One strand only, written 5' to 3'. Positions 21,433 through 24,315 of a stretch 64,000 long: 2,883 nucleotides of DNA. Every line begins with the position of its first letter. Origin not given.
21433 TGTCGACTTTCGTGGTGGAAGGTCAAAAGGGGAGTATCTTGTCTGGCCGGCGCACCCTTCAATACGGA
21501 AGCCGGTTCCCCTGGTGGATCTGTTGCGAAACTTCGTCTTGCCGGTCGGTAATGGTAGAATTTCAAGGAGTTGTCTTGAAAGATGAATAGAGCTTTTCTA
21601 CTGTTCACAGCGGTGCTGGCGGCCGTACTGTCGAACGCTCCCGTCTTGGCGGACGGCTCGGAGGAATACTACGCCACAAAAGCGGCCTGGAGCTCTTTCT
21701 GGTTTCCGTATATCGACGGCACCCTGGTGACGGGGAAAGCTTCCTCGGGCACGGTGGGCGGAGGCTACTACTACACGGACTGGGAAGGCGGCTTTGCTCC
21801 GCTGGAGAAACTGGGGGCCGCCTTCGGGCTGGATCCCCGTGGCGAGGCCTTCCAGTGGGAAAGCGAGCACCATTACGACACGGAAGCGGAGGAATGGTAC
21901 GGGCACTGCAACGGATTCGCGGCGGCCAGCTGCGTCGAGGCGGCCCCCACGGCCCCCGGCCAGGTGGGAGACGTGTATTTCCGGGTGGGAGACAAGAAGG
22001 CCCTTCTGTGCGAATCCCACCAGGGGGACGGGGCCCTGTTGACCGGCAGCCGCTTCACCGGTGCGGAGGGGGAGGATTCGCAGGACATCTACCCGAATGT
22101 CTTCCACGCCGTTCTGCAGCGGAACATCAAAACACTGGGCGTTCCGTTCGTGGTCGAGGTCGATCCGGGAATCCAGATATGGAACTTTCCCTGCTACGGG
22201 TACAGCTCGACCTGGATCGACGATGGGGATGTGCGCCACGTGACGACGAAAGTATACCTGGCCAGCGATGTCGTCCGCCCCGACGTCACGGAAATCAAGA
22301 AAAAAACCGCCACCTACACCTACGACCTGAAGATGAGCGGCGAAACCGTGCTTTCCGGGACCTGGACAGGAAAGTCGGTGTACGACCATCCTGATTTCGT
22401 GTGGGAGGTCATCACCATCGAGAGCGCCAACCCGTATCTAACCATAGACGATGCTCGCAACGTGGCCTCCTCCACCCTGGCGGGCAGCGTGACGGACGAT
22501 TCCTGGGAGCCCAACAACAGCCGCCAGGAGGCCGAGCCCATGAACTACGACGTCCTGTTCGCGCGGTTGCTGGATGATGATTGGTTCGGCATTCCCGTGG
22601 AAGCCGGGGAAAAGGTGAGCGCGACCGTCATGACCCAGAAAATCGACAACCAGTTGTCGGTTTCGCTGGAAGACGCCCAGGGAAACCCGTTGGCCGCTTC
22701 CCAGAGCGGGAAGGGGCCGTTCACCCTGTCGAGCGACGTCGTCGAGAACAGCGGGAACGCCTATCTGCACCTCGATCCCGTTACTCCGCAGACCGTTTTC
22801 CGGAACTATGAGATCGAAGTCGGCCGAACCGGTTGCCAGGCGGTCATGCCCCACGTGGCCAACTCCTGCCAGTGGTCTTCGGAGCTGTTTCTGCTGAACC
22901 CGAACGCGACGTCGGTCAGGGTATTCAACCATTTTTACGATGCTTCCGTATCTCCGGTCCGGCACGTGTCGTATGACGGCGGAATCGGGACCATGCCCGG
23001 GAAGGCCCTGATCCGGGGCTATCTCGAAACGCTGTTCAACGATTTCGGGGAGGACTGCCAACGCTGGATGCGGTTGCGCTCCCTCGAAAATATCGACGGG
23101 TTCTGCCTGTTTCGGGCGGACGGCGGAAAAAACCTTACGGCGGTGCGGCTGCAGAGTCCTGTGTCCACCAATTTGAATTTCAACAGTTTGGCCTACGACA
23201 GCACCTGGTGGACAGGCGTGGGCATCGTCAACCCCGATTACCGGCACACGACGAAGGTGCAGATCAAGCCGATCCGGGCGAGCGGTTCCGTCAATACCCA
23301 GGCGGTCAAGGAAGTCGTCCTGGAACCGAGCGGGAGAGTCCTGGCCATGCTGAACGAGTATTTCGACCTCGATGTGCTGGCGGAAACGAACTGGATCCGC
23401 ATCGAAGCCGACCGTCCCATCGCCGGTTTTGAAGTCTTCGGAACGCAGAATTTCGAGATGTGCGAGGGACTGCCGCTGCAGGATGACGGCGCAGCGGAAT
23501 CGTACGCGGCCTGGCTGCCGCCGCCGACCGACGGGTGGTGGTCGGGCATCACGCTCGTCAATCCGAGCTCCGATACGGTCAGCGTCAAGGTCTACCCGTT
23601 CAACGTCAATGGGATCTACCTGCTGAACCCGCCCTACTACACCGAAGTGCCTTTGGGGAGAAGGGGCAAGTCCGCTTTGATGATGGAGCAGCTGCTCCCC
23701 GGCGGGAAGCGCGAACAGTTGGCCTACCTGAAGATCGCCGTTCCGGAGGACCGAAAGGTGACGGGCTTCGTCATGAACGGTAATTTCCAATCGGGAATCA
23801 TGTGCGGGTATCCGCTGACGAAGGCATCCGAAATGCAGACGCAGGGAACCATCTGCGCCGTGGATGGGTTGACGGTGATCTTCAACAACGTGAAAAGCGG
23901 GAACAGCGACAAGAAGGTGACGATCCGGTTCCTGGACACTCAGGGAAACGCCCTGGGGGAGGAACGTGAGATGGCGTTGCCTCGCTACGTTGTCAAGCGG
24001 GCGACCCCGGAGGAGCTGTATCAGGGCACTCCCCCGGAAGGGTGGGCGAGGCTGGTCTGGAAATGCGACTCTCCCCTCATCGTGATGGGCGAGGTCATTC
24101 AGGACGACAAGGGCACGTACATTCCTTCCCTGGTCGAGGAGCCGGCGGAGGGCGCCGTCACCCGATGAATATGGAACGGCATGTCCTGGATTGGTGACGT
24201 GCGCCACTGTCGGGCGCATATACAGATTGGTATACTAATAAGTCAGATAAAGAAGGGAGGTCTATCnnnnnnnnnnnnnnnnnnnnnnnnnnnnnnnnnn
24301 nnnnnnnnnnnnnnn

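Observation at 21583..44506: Unrecognised ~100-aa module repeated 2-4 times at the C-termini of three different giant secreted proteins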

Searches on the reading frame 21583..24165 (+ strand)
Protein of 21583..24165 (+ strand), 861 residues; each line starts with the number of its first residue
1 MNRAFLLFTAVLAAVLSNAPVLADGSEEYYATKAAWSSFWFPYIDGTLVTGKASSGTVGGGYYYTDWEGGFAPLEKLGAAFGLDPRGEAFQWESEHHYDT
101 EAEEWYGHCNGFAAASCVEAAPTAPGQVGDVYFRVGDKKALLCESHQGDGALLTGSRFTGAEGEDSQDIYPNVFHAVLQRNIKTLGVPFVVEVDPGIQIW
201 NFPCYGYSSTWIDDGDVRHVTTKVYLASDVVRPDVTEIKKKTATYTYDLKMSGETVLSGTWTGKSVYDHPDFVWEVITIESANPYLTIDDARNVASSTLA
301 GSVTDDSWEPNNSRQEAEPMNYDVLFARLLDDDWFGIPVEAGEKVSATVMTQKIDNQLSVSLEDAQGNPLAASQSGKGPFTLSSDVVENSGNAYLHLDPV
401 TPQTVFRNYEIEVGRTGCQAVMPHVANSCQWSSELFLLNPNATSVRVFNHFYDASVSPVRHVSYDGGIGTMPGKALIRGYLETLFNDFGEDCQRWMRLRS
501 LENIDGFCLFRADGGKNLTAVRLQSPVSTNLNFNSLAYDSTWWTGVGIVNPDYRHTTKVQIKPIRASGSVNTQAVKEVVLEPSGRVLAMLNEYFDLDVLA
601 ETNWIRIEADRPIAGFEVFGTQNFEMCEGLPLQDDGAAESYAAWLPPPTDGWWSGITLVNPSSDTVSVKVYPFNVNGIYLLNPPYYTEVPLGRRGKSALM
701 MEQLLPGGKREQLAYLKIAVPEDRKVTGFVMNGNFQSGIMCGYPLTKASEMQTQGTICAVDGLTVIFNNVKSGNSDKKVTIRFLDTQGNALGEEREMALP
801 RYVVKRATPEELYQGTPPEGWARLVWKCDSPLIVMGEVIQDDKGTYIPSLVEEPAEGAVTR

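Call 6: search_protein_families(library=pfam, proteins=[window:21583-24165:+], max_evalue=0.01)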
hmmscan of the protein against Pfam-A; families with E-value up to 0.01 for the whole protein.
window:21583-24165:+ (861 aa): 1 family
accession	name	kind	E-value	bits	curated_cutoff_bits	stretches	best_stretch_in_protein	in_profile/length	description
PF16683.11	TGase_elicitor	-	4.4e-15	55.8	25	2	104-211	117-238/361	Transglutaminase elicitor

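Call 7: search_protein_families(library=ncbifam, proteins=[window:21583-24165:+], max_evalue=0.01)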
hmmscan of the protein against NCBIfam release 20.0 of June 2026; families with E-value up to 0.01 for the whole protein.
window:21583-24165:+ (861 aa): 0 families

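Call 39: find_encoding_contigs(protein=window:21583-24165:+, flank=2000, max_places=3)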
Protein window:21583-24165:+ (861 aa): 1 contig read that carries it; 1 place shown.
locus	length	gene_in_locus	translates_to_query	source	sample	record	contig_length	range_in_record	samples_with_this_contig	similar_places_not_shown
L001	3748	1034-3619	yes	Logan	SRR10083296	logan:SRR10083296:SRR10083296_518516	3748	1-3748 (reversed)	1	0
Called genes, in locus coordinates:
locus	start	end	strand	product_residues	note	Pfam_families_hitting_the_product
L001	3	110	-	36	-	?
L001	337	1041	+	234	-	-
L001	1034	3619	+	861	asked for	PF16683:TGase_elicitor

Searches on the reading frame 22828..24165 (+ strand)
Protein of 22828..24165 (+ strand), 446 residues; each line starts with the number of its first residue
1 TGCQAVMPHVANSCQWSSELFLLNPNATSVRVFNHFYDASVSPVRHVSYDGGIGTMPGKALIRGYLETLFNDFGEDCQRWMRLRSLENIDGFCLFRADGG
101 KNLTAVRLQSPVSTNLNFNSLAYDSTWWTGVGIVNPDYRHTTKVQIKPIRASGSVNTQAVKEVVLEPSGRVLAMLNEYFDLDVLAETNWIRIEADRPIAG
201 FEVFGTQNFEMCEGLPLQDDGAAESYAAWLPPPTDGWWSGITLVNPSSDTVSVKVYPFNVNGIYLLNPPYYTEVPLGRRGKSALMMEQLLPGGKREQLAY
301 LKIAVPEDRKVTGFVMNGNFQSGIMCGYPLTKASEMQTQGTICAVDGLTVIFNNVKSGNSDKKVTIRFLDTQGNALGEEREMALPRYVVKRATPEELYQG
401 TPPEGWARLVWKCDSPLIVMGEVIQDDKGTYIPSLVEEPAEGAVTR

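Call 16: search_protein_families(library=pfam, proteins=[window:22828-24165:+], max_evalue=10)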
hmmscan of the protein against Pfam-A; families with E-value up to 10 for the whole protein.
window:22828-24165:+ (446 aa): 0 families
